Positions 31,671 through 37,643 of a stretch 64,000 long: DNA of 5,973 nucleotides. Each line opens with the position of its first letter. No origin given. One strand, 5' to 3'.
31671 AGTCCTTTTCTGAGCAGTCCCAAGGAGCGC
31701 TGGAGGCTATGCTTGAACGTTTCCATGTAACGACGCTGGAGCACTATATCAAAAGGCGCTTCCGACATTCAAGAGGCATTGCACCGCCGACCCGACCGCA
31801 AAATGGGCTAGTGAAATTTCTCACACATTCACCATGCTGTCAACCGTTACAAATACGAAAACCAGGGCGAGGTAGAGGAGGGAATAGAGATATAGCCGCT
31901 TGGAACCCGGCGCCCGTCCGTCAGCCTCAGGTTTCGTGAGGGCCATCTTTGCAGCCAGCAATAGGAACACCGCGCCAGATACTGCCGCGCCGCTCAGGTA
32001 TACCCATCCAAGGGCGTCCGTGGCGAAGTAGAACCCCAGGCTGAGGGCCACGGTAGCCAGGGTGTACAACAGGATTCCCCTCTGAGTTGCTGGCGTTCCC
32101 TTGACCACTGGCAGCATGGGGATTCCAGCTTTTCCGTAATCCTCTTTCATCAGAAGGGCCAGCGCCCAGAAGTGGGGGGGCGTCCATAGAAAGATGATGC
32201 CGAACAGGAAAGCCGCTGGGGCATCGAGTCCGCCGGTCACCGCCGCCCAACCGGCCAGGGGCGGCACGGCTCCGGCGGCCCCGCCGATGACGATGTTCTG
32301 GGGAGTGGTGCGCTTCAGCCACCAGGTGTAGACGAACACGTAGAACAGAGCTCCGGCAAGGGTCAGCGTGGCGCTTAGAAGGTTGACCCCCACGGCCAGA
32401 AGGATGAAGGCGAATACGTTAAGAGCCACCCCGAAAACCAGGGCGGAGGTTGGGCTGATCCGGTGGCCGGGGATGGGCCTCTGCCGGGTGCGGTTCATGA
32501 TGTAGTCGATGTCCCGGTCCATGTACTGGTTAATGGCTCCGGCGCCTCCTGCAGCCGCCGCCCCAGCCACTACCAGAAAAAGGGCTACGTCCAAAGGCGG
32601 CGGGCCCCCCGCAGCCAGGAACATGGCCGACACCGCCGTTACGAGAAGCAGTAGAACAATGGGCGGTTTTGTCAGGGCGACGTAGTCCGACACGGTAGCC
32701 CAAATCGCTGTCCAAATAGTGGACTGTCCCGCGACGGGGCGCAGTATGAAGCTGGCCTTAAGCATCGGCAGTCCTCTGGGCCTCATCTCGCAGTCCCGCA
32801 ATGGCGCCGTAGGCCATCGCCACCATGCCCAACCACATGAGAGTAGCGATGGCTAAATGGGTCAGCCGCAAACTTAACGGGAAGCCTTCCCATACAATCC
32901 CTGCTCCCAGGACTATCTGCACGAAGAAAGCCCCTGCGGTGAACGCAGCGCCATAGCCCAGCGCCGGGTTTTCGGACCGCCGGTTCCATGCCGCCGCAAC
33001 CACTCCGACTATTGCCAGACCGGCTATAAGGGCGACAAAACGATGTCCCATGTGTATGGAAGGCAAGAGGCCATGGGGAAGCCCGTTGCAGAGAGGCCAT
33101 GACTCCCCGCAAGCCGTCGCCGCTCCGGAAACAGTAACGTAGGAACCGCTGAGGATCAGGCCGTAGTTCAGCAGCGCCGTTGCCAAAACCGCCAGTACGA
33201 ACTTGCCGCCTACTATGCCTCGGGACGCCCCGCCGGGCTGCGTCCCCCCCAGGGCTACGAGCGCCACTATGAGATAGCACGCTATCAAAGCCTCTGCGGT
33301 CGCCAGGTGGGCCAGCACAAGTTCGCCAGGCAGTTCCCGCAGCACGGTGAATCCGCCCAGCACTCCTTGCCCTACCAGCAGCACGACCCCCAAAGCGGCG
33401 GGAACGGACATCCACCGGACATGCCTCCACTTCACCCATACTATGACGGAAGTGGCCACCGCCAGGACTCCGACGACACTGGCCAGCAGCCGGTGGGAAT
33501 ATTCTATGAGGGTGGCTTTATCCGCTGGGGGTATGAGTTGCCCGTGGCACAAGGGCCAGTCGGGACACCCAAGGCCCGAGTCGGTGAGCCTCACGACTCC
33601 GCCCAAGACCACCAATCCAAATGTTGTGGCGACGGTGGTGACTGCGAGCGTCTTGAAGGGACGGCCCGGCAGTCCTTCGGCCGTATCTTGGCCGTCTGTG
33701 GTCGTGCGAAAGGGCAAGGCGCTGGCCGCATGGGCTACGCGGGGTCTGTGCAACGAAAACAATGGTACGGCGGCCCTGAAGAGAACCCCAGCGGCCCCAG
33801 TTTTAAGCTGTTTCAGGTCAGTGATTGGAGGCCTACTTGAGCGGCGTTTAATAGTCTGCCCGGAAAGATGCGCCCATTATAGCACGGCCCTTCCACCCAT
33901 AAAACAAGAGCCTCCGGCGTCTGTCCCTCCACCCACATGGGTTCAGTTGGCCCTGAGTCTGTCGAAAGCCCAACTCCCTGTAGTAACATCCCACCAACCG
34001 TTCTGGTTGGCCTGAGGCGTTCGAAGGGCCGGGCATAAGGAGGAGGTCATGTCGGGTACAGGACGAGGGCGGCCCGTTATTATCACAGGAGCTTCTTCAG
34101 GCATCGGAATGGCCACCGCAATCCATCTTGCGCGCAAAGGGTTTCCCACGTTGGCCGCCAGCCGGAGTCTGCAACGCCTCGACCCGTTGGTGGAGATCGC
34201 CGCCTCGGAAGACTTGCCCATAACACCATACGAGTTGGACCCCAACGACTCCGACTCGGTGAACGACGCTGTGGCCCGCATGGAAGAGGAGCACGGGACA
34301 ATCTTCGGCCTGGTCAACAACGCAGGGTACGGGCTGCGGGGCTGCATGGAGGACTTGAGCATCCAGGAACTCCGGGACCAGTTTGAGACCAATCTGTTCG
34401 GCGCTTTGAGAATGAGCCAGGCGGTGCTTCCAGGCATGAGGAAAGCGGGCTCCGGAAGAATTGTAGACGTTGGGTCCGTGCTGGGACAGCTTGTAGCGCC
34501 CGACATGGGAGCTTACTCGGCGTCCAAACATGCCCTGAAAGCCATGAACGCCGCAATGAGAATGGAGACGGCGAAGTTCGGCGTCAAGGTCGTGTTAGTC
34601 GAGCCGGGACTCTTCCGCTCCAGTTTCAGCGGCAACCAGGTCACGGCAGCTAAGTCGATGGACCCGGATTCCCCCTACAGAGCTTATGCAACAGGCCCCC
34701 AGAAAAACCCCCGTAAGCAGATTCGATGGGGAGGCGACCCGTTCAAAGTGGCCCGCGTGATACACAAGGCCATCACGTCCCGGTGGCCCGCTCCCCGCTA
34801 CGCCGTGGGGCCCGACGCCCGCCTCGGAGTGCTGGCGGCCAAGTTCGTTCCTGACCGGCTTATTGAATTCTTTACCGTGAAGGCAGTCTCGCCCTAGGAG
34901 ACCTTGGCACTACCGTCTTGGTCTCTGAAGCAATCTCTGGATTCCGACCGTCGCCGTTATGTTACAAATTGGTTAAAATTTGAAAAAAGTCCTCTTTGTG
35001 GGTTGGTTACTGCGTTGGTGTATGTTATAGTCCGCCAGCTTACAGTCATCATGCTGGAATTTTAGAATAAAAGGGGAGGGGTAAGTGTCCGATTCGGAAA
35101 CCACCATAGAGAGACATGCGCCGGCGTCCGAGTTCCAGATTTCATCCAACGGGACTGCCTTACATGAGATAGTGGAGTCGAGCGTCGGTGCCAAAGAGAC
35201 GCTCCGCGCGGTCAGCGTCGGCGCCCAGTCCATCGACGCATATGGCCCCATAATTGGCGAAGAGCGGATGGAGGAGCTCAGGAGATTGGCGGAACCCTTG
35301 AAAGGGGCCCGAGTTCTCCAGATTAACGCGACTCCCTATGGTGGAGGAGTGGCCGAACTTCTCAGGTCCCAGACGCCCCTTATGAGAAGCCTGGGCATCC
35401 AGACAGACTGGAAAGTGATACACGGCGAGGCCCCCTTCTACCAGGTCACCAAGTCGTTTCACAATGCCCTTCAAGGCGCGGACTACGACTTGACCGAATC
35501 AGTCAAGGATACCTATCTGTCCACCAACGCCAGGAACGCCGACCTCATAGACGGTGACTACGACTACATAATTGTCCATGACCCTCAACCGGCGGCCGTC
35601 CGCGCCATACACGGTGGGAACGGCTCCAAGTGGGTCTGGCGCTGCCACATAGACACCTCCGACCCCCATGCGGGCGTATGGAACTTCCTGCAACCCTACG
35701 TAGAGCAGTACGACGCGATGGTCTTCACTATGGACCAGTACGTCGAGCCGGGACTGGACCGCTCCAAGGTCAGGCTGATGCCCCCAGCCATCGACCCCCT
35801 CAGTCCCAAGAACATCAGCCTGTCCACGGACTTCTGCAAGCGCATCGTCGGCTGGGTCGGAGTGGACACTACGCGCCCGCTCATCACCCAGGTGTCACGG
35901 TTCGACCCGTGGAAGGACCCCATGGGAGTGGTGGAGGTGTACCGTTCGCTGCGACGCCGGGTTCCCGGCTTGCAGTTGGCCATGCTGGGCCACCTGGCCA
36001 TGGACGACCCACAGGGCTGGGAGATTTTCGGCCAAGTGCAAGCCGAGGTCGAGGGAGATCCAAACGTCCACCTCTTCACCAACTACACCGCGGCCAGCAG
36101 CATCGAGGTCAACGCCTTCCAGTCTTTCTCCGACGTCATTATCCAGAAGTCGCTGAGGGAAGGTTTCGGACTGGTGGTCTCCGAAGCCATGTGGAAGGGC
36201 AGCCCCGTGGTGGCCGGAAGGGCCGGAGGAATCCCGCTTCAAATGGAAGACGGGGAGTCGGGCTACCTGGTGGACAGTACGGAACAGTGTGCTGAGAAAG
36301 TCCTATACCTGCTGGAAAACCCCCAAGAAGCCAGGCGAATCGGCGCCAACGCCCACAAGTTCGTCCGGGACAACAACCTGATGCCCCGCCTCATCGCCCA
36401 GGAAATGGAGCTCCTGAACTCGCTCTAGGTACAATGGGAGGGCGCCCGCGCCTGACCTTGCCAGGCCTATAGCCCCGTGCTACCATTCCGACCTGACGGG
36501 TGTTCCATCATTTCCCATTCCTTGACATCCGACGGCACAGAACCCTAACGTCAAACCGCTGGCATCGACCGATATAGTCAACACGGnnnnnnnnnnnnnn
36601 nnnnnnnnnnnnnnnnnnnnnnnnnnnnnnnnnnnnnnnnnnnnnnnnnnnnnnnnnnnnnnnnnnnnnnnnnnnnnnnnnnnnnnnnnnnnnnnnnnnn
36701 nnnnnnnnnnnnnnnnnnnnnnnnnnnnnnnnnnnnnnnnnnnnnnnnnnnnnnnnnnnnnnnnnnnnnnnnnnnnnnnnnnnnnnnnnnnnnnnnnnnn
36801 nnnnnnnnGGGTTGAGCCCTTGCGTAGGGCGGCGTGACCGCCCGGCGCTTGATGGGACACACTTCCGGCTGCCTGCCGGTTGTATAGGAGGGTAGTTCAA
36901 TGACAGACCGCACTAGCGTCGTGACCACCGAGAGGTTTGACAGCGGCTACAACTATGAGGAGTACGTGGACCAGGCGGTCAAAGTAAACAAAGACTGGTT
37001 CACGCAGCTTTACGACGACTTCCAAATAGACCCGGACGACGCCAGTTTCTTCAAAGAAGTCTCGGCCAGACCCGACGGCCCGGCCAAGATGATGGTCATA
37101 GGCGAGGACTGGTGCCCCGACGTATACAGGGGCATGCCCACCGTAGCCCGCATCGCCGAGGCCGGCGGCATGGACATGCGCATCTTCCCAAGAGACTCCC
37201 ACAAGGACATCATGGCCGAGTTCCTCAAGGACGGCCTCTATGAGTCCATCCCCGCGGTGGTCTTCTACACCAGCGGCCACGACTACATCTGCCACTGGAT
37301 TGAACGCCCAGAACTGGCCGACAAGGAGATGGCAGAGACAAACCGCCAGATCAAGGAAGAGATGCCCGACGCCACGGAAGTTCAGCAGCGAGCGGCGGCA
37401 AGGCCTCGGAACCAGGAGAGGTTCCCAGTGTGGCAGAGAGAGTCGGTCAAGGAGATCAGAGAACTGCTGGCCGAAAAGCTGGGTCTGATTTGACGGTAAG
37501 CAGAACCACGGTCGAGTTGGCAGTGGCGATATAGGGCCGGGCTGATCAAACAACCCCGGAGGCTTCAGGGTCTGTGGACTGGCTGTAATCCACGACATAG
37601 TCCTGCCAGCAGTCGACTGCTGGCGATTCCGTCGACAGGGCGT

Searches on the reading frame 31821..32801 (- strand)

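Call 59: search_protein_families(library=pfam, proteins=[window:31821-32801:-], max_evalue=0.00001)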
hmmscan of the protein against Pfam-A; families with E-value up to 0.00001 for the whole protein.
window:31821-32801:- (326 aa): 1 family
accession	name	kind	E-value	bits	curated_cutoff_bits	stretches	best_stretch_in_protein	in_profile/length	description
PF01040.23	UbiA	-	9.5e-64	215.5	34.2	1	52-297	1-243/250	UbiA prenyltransferase family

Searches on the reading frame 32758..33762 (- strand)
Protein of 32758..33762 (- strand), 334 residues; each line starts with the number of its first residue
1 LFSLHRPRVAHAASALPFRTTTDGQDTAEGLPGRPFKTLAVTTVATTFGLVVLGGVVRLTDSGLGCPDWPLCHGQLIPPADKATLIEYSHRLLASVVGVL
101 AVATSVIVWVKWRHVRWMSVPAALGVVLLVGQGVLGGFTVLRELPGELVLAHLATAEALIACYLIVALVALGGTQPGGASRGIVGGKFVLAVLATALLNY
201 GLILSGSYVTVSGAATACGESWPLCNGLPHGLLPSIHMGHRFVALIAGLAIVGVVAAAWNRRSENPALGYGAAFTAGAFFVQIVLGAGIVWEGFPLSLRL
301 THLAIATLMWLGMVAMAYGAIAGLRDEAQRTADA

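Call 59: search_protein_families(library=pfam, proteins=[window:32758-33762:-], max_evalue=0.00001)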
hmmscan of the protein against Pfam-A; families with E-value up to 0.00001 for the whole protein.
window:32758-33762:- (334 aa): 1 family
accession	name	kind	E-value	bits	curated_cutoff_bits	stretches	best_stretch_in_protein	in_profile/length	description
PF02628.20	COX15-CtaA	-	9.7e-38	130.4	29.9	1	38-313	2-321/322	Cytochrome oxidase assembly protein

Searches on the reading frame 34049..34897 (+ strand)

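Call 59: search_protein_families(library=pfam, proteins=[window:34049-34897:+], max_evalue=0.00001)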
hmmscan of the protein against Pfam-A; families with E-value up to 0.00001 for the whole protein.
window:34049-34897:+ (282 aa): 3 families
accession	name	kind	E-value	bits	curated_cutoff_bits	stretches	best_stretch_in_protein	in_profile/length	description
PF00106.31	adh_short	-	3.9e-45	154.2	26.6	1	10-196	3-189/195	short chain dehydrogenase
PF13561.12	adh_short_C2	-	4.1e-29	102.3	27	1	14-193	1-180/236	Enoyl-(Acyl carrier protein) reductase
PF08659.16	KR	-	6.3e-10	39.7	22.6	1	10-172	3-165/180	KR domain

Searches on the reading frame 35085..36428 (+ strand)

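Call 59: search_protein_families(library=pfam, proteins=[window:35085-36428:+], max_evalue=0.00001)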
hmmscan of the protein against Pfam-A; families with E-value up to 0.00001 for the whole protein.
window:35085-36428:+ (447 aa): 4 families
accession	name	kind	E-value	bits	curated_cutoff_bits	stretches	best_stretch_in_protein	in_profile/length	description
PF21269.3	TreT_GT1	-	1e-54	184.6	27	1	79-220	1-143/144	Trehalose synthase, N-terminal domain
PF00534.26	Glycos_transf_1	-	3.7e-23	82.4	26.4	1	260-425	11-171/172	Glycosyl transferases group 1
PF13692.12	Glyco_trans_1_4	-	3.2e-14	53.8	27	1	265-412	2-142/142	Glycosyl transferases group 1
PF13524.12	Glyco_trans_1_2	-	1.9e-08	34.8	25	1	288-431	8-133/144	Glycosyl transferase-like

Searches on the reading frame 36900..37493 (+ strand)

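Call 60: search_protein_families(library=pfam, proteins=[window:36900-37493:+], max_evalue=0.00001)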
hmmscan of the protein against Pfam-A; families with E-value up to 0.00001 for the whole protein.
window:36900-37493:+ (197 aa): 1 family
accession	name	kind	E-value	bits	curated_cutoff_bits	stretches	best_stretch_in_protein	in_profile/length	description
PF14595.12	Thioredoxin_9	-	1.3e-25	90.2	25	1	17-144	2-125/129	Thioredoxin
